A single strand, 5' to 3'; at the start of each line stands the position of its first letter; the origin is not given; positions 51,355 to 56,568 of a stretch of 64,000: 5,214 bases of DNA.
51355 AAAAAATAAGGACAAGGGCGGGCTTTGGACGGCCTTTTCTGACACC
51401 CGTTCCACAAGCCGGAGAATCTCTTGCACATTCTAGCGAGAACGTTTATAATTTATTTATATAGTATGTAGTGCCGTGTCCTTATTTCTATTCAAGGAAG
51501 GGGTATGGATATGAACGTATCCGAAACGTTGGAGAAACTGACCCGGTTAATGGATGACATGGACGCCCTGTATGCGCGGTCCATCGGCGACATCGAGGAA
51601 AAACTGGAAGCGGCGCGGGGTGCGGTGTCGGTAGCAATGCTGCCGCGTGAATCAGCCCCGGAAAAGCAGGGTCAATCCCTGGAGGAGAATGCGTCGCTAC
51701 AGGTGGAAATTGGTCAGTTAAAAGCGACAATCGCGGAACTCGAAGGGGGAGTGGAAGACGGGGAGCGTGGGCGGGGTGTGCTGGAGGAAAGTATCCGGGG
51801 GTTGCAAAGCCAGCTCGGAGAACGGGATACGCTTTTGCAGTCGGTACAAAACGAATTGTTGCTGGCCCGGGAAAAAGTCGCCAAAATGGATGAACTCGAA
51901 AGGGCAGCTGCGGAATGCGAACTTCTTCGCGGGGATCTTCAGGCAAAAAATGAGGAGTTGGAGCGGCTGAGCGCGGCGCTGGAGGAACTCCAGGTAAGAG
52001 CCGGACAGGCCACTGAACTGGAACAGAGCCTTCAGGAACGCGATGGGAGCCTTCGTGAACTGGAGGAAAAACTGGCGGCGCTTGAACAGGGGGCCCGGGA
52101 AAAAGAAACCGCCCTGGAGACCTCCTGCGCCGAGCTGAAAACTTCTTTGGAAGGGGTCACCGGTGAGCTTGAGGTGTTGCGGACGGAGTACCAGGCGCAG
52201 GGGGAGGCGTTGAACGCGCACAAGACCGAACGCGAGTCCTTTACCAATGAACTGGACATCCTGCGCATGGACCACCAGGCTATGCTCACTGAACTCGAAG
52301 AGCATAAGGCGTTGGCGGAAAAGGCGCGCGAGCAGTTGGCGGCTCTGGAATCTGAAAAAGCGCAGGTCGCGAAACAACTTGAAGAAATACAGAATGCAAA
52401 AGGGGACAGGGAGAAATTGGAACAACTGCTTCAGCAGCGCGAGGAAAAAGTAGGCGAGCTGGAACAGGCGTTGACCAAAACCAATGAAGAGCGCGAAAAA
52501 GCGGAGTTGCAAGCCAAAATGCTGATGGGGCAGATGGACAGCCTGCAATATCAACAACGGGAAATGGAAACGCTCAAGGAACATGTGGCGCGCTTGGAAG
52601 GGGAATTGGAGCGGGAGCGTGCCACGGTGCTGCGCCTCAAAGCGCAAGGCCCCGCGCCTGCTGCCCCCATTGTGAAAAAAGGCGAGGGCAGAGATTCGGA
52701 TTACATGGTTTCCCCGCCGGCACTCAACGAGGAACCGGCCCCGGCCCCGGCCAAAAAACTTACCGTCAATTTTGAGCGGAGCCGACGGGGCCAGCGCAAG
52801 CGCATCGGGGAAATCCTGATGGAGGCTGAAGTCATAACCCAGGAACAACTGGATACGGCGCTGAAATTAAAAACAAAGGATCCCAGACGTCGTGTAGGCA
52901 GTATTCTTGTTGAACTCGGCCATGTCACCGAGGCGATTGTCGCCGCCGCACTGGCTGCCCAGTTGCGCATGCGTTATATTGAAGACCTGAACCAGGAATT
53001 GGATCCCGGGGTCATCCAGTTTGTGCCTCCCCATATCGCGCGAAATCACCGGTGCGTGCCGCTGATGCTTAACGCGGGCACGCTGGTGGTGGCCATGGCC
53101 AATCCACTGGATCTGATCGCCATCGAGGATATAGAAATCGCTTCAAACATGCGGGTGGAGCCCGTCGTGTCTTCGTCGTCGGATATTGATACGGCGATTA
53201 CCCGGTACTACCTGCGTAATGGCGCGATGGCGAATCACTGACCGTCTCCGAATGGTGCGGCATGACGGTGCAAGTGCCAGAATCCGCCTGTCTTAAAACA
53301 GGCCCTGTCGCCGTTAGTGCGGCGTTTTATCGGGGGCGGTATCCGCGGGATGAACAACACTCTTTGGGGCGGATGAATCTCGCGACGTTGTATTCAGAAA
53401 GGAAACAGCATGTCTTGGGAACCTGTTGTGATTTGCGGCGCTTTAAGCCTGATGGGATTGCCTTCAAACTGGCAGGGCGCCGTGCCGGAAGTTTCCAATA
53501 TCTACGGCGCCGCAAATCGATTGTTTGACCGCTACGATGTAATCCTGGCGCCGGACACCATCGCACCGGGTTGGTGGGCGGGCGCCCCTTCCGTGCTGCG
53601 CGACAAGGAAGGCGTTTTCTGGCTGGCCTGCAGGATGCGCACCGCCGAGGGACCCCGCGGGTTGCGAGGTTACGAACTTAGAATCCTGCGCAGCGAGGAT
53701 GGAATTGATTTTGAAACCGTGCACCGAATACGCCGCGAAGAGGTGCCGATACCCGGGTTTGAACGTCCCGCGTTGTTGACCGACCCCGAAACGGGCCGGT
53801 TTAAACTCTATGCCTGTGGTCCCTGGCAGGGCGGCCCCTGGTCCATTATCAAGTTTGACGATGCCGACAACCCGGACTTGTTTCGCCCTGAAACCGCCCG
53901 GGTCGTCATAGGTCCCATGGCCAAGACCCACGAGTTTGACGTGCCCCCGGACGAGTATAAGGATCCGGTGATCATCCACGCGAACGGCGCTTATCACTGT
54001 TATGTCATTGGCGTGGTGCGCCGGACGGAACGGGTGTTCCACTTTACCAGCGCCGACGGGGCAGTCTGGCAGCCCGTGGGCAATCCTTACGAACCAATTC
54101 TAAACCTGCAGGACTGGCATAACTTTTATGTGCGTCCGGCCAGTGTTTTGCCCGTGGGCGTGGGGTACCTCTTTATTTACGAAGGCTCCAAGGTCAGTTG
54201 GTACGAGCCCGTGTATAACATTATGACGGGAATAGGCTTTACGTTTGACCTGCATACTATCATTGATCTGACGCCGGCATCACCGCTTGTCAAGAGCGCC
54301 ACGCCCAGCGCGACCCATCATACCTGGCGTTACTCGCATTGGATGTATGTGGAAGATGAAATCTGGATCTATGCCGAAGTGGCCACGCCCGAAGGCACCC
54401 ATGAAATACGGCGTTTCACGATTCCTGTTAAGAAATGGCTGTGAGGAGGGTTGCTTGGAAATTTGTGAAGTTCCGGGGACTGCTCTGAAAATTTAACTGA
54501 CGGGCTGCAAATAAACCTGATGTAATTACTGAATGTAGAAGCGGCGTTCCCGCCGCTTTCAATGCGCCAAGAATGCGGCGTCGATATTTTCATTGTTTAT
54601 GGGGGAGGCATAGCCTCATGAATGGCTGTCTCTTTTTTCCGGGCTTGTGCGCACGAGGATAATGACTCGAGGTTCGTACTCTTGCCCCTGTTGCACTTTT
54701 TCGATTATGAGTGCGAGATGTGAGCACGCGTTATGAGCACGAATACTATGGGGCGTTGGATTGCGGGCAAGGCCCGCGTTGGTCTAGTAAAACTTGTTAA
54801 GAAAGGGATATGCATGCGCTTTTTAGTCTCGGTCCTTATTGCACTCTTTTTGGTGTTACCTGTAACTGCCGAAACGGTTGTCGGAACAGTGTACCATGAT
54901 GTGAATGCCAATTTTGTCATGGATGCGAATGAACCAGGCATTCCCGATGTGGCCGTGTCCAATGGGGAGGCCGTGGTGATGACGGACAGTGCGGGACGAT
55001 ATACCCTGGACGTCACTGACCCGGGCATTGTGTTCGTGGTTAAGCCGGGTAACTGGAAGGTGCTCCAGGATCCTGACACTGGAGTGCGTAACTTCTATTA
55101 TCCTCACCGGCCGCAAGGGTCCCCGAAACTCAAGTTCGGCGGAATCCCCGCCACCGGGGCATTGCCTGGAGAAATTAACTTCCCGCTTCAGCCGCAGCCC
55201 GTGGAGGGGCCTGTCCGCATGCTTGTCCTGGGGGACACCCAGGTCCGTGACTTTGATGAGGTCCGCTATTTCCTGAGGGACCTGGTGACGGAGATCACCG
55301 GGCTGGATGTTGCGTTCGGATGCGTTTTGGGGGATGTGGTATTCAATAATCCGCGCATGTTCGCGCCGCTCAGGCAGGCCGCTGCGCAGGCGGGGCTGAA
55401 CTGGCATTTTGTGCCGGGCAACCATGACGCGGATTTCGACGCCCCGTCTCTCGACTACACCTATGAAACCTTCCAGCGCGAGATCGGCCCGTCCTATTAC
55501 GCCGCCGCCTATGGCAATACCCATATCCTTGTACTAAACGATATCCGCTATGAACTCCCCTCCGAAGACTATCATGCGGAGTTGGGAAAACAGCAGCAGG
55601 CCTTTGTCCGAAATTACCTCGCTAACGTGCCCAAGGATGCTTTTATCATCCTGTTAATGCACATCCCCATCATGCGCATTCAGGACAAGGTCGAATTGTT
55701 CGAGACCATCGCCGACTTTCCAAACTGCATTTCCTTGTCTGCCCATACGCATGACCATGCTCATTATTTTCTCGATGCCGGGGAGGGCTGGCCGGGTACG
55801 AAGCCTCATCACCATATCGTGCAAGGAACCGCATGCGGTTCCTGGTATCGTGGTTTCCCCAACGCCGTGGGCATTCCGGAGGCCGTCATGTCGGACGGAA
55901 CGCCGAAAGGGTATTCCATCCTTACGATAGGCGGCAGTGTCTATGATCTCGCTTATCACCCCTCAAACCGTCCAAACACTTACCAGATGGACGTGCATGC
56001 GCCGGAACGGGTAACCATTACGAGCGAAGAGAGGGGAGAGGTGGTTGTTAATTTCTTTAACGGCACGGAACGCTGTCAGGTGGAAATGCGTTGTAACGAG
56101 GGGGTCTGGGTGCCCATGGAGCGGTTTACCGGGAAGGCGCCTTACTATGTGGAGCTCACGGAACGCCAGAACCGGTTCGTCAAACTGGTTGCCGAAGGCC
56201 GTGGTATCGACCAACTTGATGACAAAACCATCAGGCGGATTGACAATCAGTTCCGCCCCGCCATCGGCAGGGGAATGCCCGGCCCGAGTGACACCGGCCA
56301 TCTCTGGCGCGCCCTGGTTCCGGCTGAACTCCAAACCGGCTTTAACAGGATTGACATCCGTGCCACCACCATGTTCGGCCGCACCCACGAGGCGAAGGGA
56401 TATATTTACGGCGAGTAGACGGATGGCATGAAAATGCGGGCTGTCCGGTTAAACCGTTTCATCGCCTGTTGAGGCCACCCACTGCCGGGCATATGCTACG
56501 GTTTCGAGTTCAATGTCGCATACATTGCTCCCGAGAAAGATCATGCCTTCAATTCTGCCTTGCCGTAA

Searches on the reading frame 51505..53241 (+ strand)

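Call 11: search_protein_families(library=pfam, proteins=[window:51505-53241:+], max_evalue=0.01)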
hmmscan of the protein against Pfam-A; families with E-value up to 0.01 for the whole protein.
window:51505-53241:+ (578 aa): 2 families
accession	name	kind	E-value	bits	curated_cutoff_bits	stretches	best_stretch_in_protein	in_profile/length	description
PF05157.20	MshEN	-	7.5e-20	71.2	23.1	1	488-571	2-86/90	MshEN domain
PF10473.14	CENP-F_leu_zip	-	0.0052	17.3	34.5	0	231-338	7-118/140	Leucine-rich repeats of kinetochore protein Cenp-F/LEK1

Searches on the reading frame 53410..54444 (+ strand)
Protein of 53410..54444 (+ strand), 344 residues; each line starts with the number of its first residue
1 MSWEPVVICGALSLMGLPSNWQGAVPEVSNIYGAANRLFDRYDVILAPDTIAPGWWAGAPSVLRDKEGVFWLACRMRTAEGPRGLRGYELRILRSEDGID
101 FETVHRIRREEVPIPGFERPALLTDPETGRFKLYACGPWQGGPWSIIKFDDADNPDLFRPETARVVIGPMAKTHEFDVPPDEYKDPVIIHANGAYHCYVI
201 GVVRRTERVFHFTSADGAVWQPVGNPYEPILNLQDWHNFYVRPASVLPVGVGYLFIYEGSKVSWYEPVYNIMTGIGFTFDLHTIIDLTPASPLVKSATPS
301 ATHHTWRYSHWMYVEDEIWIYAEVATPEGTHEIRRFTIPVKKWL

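Call 11: search_protein_families(library=pfam, proteins=[window:53410-54444:+], max_evalue=0.01)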
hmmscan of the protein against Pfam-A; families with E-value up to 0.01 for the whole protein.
window:53410-54444:+ (344 aa): 0 families

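Call 18: find_encoding_contigs(protein=window:53410-54444:+, flank=10000, max_places=10)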
Protein window:53410-54444:+ (344 aa): 9 contigs read that carry it; 8 places shown.
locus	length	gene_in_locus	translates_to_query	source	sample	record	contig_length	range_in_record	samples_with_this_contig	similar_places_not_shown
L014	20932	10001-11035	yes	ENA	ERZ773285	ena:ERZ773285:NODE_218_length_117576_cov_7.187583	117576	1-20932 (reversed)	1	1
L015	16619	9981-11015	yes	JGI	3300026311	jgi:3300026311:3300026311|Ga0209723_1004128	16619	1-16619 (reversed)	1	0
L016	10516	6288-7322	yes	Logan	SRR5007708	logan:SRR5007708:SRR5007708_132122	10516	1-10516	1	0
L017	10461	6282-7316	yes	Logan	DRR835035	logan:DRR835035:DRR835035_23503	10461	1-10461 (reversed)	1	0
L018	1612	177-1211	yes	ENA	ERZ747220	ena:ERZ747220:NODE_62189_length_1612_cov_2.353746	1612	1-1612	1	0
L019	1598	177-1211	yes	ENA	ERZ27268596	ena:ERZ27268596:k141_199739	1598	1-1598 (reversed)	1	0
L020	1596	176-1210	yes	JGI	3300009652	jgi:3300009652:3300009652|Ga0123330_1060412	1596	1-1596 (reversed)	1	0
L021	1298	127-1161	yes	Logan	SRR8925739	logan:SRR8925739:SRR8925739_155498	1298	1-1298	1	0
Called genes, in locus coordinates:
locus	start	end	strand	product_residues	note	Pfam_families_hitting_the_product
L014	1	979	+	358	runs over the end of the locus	-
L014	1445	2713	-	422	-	PF00709:Adenylsucc_synt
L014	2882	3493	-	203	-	PF00163:Ribosomal_S4, PF01479:S4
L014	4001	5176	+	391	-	PF01232:Mannitol_dh, PF08125:Mannitol_dh_C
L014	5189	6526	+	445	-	PF00364:Biotin_lipoyl, PF02817:E3_binding, PF00198:2-oxoacid_dh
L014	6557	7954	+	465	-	PF00890:FAD_binding_2 (weak), PF01134:GIDA (weak), PF07992:Pyr_redox_2, PF12831:FAD_oxidored, PF13738:Pyr_redox_3, PF00070:Pyr_redox, PF02737:3HCDH_N (weak), PF02852:Pyr_redox_dim, +4 more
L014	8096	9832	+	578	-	PF28256:CCDC171 (faint), PF05157:MshEN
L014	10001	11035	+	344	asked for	-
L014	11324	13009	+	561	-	PF16371:MetallophosN, PF00149:Metallophos (weak), PF16370:MetallophosC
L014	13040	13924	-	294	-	-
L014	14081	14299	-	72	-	-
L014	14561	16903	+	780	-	PF11721:Malectin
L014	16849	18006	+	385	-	-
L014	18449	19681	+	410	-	PF06439:3keto-disac_hyd, PF19763:DUF6250 (faint), PF06439:3keto-disac_hyd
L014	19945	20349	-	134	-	PF01850:PIN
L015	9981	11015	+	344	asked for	-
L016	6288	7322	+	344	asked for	-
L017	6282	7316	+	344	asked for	-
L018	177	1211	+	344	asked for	-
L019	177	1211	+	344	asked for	-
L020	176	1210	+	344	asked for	-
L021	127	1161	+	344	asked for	-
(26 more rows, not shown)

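Call 69: find_homologous_proteins(query=window:53410-54444:+, max_evalue=1e-10)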
Query window:53410-54444:+ (344 aa): 1026 proteins with E <= 1e-10 among 2259 candidates; the best 120 are listed.
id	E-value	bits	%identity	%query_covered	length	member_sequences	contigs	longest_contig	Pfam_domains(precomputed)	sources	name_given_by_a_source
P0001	1.0e-242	823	100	100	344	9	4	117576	-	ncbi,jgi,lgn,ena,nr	ncbi:MAG: hypothetical protein GXY07_17435 [Candidatus Hydrogenedentes bacterium]|nr:hypothetical pr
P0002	1.2e-201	688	82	99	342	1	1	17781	-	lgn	-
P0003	2.9e-199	680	80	99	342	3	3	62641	-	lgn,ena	-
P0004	6.0e-196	669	79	99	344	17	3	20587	-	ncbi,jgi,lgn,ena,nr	ncbi:MAG TPA: hypothetical protein PLC40_07515 [Candidatus Hydrogenedentes bacterium]|nr:hypothetica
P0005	2.1e-194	664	79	99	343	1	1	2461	-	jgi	jgi:hypothetical protein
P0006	3.9e-194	663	80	99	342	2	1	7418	-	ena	-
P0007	1.7e-177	608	73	99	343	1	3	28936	-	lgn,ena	-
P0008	3.2e-174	597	71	99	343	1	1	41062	-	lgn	-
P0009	2.5e-169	581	70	98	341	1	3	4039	-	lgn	-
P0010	7.4e-169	580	69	99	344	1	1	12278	-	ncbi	-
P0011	2.5e-166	571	69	98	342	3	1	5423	-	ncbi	-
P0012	6.4e-163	560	68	98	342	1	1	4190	-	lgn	-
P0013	1.8e-162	559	67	99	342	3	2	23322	-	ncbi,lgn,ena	-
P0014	2.0e-161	555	68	98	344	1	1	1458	-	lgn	-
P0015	9.1e-160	550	66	98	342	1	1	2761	-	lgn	-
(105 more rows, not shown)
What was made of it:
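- The window's 344-aa protein is identical to one that NCBI assigns to a Candidatus Hydrogenedentes MAG (call 69).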

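Call 70: find_encoding_contigs(protein=P0003, flank=10000, max_places=3)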
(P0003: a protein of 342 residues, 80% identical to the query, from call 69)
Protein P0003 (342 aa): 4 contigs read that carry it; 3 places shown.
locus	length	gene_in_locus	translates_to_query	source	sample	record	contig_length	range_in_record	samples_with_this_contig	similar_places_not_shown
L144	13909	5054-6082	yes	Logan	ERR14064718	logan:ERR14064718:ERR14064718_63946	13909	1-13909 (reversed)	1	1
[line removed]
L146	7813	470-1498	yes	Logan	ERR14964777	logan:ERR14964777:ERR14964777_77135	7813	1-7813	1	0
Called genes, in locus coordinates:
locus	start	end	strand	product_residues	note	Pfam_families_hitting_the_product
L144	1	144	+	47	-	?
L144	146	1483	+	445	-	PF00364:Biotin_lipoyl, PF02817:E3_binding, PF00198:2-oxoacid_dh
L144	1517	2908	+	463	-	PF00890:FAD_binding_2 (weak), PF01134:GIDA (weak), PF01266:DAO (faint), PF07992:Pyr_redox_2, PF12831:FAD_oxidored, PF13738:Pyr_redox_3, PF00070:Pyr_redox, PF02852:Pyr_redox_dim, +2 more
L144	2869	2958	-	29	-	-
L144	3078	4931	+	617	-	PF24161:CCDC39 (weak), PF05157:MshEN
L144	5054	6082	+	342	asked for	-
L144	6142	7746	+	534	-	PF16371:MetallophosN, PF17210:SdrD_B (weak), PF00149:Metallophos (faint), PF16370:MetallophosC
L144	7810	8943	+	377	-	-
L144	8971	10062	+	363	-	PF13088:BNR_2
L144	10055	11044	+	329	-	PF00795:CN_hydrolase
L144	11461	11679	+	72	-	-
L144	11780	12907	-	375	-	PF00696:AA_kinase, PF01472:PUA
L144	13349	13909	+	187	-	?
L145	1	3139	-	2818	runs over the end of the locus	PF12799:LRR_4 (faint), PF18998:Flg_new_2, PF09479:Flg_new, PF18998:Flg_new_2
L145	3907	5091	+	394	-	PF01232:Mannitol_dh, PF08125:Mannitol_dh_C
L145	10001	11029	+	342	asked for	-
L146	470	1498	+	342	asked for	-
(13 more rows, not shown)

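Call 71: find_encoding_contigs(protein=P0004, flank=10000, max_places=3)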
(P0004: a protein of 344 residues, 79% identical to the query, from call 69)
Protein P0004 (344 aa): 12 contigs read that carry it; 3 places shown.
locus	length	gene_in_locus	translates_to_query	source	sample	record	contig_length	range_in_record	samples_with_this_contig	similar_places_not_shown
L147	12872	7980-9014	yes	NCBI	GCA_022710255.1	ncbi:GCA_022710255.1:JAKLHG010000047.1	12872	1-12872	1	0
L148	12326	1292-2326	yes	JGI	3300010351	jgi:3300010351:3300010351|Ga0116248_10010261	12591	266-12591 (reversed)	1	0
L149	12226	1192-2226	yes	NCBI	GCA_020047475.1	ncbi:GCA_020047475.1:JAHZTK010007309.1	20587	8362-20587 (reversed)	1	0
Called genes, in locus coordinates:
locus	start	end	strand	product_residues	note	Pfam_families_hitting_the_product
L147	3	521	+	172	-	?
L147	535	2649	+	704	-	PF00722:Glyco_hydro_16, PF13088:BNR_2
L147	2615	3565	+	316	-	PF00561:Abhydrolase_1, PF12146:Hydrolase_4, PF12697:Abhydrolase_6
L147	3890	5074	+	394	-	PF01232:Mannitol_dh, PF08125:Mannitol_dh_C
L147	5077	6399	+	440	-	PF00364:Biotin_lipoyl, PF02817:E3_binding, PF00198:2-oxoacid_dh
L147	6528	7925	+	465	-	PF00890:FAD_binding_2 (weak), PF01134:GIDA, PF01266:DAO (faint), PF07992:Pyr_redox_2, PF12831:FAD_oxidored, PF13738:Pyr_redox_3, PF00070:Pyr_redox, PF02852:Pyr_redox_dim, +4 more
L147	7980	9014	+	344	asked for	-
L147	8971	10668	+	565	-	PF17210:SdrD_B (faint), PF16371:MetallophosN, PF00149:Metallophos (weak), PF16370:MetallophosC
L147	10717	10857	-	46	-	PF13751:DDE_Tnp_1_6 (weak)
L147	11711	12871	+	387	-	?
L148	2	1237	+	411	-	?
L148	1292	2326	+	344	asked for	-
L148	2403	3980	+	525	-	PF16371:MetallophosN, PF00149:Metallophos (weak), PF16370:MetallophosC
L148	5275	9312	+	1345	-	PF24684:Vgb_lyase, PF00526:Dicty_CTDC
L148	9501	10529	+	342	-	PF00657:Lipase_GDSL (weak), PF13472:Lipase_GDSL_2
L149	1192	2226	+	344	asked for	-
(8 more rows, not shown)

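Call 72: find_encoding_contigs(protein=P0002, flank=10000, max_places=2)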
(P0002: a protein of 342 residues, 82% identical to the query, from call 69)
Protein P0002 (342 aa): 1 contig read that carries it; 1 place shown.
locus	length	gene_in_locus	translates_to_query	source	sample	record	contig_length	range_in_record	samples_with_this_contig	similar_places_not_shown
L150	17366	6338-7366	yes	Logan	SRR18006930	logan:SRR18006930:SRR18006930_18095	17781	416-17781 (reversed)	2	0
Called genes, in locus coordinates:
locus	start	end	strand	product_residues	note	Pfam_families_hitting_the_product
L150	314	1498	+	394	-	PF01232:Mannitol_dh, PF08125:Mannitol_dh_C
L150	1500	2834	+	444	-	PF00364:Biotin_lipoyl, PF02817:E3_binding, PF00198:2-oxoacid_dh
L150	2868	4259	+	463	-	PF00890:FAD_binding_2 (weak), PF01134:GIDA (weak), PF01266:DAO (faint), PF07992:Pyr_redox_2, PF12831:FAD_oxidored, PF13738:Pyr_redox_3, PF00070:Pyr_redox, PF02852:Pyr_redox_dim, +3 more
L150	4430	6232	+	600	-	PF05157:MshEN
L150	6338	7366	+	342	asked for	-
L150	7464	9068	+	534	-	PF16371:MetallophosN, PF16370:MetallophosC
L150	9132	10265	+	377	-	PF13145:Rotamase_2 (faint)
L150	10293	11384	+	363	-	PF13088:BNR_2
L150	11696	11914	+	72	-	-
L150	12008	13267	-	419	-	PF00696:AA_kinase, PF01472:PUA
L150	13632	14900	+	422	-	PF13620:CarboxypepD_reg, PF13715:CarbopepD_reg_2 (weak), PF17210:SdrD_B (faint), PF17802:SpaA (faint), PF08308:PEGA (faint), PF14686:fn3_3 (faint), PF13620:CarboxypepD_reg, PF13715:CarbopepD_reg_2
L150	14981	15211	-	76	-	PF08984:DUF1858 (weak)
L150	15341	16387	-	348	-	PF01408:GFO_IDH_MocA, PF22725:GFO_IDH_MocA_C3, PF02894:GFO_IDH_MocA_C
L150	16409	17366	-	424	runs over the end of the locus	PF01041:DegT_DnrJ_EryC1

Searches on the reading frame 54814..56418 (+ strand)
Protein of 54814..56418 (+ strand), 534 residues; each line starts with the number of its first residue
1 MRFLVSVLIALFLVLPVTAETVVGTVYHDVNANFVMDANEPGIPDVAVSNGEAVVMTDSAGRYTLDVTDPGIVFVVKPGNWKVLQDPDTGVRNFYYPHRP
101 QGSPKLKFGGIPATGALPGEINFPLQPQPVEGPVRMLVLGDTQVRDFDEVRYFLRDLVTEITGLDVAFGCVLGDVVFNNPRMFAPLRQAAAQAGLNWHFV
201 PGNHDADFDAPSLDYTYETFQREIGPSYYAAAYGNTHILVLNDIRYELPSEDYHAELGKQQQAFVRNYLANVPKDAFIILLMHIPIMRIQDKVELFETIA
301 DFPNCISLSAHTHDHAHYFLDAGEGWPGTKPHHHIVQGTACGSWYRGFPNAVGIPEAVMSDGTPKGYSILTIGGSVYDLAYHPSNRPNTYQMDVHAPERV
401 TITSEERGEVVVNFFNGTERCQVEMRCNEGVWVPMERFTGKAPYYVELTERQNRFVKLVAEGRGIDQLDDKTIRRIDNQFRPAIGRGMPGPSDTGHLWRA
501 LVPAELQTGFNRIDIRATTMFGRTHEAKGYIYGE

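Call 11: search_protein_families(library=pfam, proteins=[window:54814-56418:+], max_evalue=0.01)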
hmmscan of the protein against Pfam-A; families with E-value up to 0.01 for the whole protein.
window:54814-56418:+ (534 aa): 4 families
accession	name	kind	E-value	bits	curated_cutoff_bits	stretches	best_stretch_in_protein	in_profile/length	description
PF16370.11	MetallophosC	-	5e-37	128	29.7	1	337-524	4-167/168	C terminal of Calcineurin-like phosphoesterase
PF16371.11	MetallophosN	-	4.3e-10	40.1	35.6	1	38-108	5-75/77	N terminal of Calcineurin-like phosphoesterase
PF00149.33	Metallophos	-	2.6e-06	28.4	21.5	1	135-313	2-189/191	Calcineurin-like phosphoesterase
PF17210.9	SdrD_B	-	0.00037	21.1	29.7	1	25-72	6-59/112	SdrD B-like domain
